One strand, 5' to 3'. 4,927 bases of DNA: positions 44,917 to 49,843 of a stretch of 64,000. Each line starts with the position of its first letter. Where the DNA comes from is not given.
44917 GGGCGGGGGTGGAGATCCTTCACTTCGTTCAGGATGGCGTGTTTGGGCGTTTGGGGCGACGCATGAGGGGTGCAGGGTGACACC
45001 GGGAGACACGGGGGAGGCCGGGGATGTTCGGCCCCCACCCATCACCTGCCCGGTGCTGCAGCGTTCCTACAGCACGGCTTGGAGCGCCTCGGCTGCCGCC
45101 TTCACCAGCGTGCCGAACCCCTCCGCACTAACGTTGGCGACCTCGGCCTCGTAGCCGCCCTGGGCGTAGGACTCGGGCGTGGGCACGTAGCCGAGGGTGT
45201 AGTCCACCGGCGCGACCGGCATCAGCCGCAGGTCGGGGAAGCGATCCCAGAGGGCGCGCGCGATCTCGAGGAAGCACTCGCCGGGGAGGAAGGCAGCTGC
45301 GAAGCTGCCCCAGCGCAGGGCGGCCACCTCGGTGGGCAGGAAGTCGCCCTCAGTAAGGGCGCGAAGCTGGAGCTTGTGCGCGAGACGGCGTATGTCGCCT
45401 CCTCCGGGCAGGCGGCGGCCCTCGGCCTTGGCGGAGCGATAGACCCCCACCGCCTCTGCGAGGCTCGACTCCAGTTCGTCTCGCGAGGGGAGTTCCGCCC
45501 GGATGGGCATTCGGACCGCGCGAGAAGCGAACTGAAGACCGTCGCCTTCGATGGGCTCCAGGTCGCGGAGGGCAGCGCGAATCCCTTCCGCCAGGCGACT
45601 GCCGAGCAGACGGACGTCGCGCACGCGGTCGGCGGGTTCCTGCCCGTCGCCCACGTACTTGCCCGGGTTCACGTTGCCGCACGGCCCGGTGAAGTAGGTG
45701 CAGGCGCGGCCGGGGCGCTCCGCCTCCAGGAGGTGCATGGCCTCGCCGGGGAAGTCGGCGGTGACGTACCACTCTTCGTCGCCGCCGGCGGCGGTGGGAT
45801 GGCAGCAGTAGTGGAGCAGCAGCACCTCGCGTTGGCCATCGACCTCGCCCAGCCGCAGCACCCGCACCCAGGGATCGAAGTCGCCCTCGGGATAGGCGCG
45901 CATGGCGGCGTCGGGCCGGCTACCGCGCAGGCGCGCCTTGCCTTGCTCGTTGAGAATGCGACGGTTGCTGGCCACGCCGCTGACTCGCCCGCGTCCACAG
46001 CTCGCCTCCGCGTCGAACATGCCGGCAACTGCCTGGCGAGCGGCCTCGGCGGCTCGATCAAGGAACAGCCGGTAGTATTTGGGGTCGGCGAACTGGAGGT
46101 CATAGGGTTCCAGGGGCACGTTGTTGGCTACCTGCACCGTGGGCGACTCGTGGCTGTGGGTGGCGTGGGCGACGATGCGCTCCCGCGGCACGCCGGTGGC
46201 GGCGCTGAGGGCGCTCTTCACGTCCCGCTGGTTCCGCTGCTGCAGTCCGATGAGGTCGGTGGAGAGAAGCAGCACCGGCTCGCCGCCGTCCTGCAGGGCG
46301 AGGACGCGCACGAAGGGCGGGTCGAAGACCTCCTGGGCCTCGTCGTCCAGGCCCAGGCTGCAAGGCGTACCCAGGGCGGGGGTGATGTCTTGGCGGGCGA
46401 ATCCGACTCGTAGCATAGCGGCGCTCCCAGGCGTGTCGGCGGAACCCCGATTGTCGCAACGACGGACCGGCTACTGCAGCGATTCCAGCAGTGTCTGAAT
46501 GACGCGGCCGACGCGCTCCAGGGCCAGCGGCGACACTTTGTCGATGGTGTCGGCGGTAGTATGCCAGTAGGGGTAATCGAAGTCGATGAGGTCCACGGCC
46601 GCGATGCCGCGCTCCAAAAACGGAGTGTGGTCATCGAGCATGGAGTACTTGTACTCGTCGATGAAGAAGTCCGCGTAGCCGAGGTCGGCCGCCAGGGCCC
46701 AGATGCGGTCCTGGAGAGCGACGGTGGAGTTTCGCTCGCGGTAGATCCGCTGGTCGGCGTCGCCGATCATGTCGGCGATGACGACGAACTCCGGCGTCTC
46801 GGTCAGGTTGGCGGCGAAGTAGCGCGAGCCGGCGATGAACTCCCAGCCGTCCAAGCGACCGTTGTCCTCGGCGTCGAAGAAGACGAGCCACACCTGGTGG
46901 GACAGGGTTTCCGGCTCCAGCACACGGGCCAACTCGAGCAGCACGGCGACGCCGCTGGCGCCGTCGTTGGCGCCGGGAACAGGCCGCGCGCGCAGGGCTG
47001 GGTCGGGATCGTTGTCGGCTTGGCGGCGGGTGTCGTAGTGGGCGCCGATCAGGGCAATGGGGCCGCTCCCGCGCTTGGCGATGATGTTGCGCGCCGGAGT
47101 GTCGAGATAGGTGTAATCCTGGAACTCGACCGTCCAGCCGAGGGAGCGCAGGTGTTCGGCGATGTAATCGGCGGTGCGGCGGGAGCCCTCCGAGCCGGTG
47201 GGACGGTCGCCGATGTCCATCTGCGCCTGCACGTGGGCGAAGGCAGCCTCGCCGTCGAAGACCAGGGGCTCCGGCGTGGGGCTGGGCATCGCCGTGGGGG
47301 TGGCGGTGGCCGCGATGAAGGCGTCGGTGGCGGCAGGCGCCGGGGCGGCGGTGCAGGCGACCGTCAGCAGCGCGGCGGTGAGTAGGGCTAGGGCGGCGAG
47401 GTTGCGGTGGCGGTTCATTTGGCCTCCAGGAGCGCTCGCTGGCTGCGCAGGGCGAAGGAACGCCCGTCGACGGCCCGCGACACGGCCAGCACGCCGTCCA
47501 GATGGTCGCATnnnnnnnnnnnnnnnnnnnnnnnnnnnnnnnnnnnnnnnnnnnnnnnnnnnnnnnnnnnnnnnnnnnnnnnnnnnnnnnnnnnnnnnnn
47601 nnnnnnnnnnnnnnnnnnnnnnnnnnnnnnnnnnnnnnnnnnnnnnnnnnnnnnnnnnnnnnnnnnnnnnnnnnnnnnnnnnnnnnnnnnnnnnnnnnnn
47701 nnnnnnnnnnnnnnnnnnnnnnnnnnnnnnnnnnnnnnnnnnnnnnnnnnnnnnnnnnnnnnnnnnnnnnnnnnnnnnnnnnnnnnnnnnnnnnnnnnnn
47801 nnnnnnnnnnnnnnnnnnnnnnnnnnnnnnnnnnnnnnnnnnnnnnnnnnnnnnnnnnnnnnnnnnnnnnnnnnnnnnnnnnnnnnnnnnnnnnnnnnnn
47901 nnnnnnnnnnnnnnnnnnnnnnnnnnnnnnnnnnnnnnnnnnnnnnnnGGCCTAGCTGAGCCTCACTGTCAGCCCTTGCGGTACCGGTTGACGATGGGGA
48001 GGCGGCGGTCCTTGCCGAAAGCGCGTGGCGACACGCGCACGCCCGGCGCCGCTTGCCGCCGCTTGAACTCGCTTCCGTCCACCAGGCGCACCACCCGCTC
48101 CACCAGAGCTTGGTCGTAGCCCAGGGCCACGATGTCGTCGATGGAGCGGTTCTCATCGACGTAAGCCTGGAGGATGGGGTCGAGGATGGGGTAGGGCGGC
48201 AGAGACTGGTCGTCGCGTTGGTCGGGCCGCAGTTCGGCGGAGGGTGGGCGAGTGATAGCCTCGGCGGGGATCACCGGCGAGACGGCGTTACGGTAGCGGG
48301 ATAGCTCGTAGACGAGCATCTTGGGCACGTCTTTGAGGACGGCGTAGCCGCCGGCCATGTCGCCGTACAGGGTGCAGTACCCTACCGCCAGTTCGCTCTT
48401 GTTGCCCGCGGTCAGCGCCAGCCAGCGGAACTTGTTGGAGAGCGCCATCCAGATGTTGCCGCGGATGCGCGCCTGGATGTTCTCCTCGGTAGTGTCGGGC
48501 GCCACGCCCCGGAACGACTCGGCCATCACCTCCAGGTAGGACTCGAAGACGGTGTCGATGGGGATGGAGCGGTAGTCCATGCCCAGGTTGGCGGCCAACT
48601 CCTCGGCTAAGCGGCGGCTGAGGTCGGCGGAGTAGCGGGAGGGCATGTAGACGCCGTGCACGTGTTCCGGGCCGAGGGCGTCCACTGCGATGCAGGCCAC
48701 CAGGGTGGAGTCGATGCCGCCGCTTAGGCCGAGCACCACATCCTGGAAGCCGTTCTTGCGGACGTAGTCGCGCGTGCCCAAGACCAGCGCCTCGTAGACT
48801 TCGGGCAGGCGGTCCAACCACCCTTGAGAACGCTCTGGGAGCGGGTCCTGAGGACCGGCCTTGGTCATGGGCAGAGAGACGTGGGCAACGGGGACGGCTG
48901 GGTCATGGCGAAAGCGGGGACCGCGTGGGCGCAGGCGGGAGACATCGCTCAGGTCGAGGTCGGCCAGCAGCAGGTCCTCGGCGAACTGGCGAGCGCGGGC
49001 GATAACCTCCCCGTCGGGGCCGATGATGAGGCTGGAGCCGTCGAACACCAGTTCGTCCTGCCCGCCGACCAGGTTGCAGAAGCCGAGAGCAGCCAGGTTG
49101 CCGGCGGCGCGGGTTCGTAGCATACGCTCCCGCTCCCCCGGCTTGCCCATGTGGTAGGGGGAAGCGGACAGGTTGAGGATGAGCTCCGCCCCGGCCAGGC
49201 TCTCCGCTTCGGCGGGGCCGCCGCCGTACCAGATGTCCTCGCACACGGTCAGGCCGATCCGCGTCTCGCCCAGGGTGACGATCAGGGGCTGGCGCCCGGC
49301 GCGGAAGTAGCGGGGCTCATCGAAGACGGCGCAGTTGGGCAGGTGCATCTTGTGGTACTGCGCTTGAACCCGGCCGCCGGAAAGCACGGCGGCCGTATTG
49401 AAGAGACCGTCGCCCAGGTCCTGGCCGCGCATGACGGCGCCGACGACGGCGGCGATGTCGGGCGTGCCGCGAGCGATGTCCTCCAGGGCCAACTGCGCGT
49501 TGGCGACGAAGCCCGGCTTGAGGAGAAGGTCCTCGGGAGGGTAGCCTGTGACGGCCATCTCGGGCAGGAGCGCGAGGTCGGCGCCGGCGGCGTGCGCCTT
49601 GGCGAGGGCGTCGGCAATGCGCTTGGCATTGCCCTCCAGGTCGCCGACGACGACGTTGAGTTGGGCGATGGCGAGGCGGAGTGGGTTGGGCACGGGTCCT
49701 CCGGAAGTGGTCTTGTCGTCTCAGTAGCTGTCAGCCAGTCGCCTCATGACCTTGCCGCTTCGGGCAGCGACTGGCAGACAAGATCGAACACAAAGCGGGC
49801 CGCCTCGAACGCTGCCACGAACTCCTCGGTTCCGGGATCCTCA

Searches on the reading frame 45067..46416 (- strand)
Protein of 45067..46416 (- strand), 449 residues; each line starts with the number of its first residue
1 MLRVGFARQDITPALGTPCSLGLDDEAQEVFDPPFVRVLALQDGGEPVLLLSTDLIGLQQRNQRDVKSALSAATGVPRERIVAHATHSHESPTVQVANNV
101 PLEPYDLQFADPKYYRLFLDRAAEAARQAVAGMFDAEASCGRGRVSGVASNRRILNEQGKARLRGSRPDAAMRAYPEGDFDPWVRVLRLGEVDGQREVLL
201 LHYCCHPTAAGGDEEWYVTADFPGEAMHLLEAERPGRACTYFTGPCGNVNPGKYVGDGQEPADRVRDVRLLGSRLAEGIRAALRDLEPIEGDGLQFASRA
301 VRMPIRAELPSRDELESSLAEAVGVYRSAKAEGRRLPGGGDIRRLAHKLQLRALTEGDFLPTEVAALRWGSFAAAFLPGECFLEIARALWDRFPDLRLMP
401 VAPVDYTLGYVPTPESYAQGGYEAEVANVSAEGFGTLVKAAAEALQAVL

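Call 52: search_protein_families(library=pfam, proteins=[window:45067-46416:-], max_evalue=0.001)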
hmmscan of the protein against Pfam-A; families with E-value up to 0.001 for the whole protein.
window:45067-46416:- (449 aa): 1 family
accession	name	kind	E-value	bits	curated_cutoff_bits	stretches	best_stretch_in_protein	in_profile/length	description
PF04734.18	Ceramidase_alk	-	4.2e-07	29.4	32.1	1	36-236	38-232/509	Neutral/alkaline non-lysosomal ceramidase, N-terminal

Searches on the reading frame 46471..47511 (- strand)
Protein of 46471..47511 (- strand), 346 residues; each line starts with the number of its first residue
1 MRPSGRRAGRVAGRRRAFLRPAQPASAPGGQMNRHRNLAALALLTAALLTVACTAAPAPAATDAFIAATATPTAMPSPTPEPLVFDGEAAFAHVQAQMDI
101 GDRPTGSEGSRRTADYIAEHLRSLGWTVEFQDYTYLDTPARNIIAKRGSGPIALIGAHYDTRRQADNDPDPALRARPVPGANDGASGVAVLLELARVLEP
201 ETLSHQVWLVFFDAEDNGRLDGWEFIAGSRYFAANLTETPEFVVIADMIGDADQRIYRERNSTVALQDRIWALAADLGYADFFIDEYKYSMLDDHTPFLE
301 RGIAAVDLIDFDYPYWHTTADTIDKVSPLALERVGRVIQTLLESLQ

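Call 52: search_protein_families(library=pfam, proteins=[window:46471-47511:-], max_evalue=0.001)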
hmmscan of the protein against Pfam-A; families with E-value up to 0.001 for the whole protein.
window:46471-47511:- (346 aa): 2 families
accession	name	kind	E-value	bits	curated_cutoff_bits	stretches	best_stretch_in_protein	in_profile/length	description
PF04389.22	Peptidase_M28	-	1.5e-30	106.8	21.3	1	142-340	1-191/193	Peptidase family M28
PF16254.10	DUF4910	-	7.1e-05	22.2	26.6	1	181-345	83-244/247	Domain of unknown function (DUF4910)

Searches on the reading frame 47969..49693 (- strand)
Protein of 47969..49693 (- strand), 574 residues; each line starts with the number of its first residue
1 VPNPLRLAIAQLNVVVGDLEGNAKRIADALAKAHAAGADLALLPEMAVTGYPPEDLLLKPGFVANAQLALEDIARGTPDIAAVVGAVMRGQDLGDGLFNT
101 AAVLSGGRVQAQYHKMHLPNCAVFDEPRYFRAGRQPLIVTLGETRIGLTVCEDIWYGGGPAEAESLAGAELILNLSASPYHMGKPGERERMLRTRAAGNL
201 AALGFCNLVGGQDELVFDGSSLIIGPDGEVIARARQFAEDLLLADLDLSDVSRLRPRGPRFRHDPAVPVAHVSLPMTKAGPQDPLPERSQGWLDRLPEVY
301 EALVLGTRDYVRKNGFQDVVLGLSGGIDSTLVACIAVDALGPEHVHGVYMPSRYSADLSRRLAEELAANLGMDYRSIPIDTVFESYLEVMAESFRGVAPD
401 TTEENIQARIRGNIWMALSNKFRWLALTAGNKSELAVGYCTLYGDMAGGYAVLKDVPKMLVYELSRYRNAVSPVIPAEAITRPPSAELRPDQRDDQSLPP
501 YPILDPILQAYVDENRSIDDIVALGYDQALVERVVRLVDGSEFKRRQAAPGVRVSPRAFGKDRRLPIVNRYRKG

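Call 65: search_protein_families(library=pfam, proteins=[window:47969-49693:-], max_evalue=0.001)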
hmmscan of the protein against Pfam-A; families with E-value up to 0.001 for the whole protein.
window:47969-49693:- (574 aa): 2 families
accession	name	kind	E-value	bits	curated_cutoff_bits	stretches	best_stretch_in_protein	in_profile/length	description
PF02540.23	NAD_synthase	-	1.6e-70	237.5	21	1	300-548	2-242/242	NAD synthase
PF00795.27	CN_hydrolase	-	5.2e-35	121.5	23.2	1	6-255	1-255/256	Carbon-nitrogen hydrolase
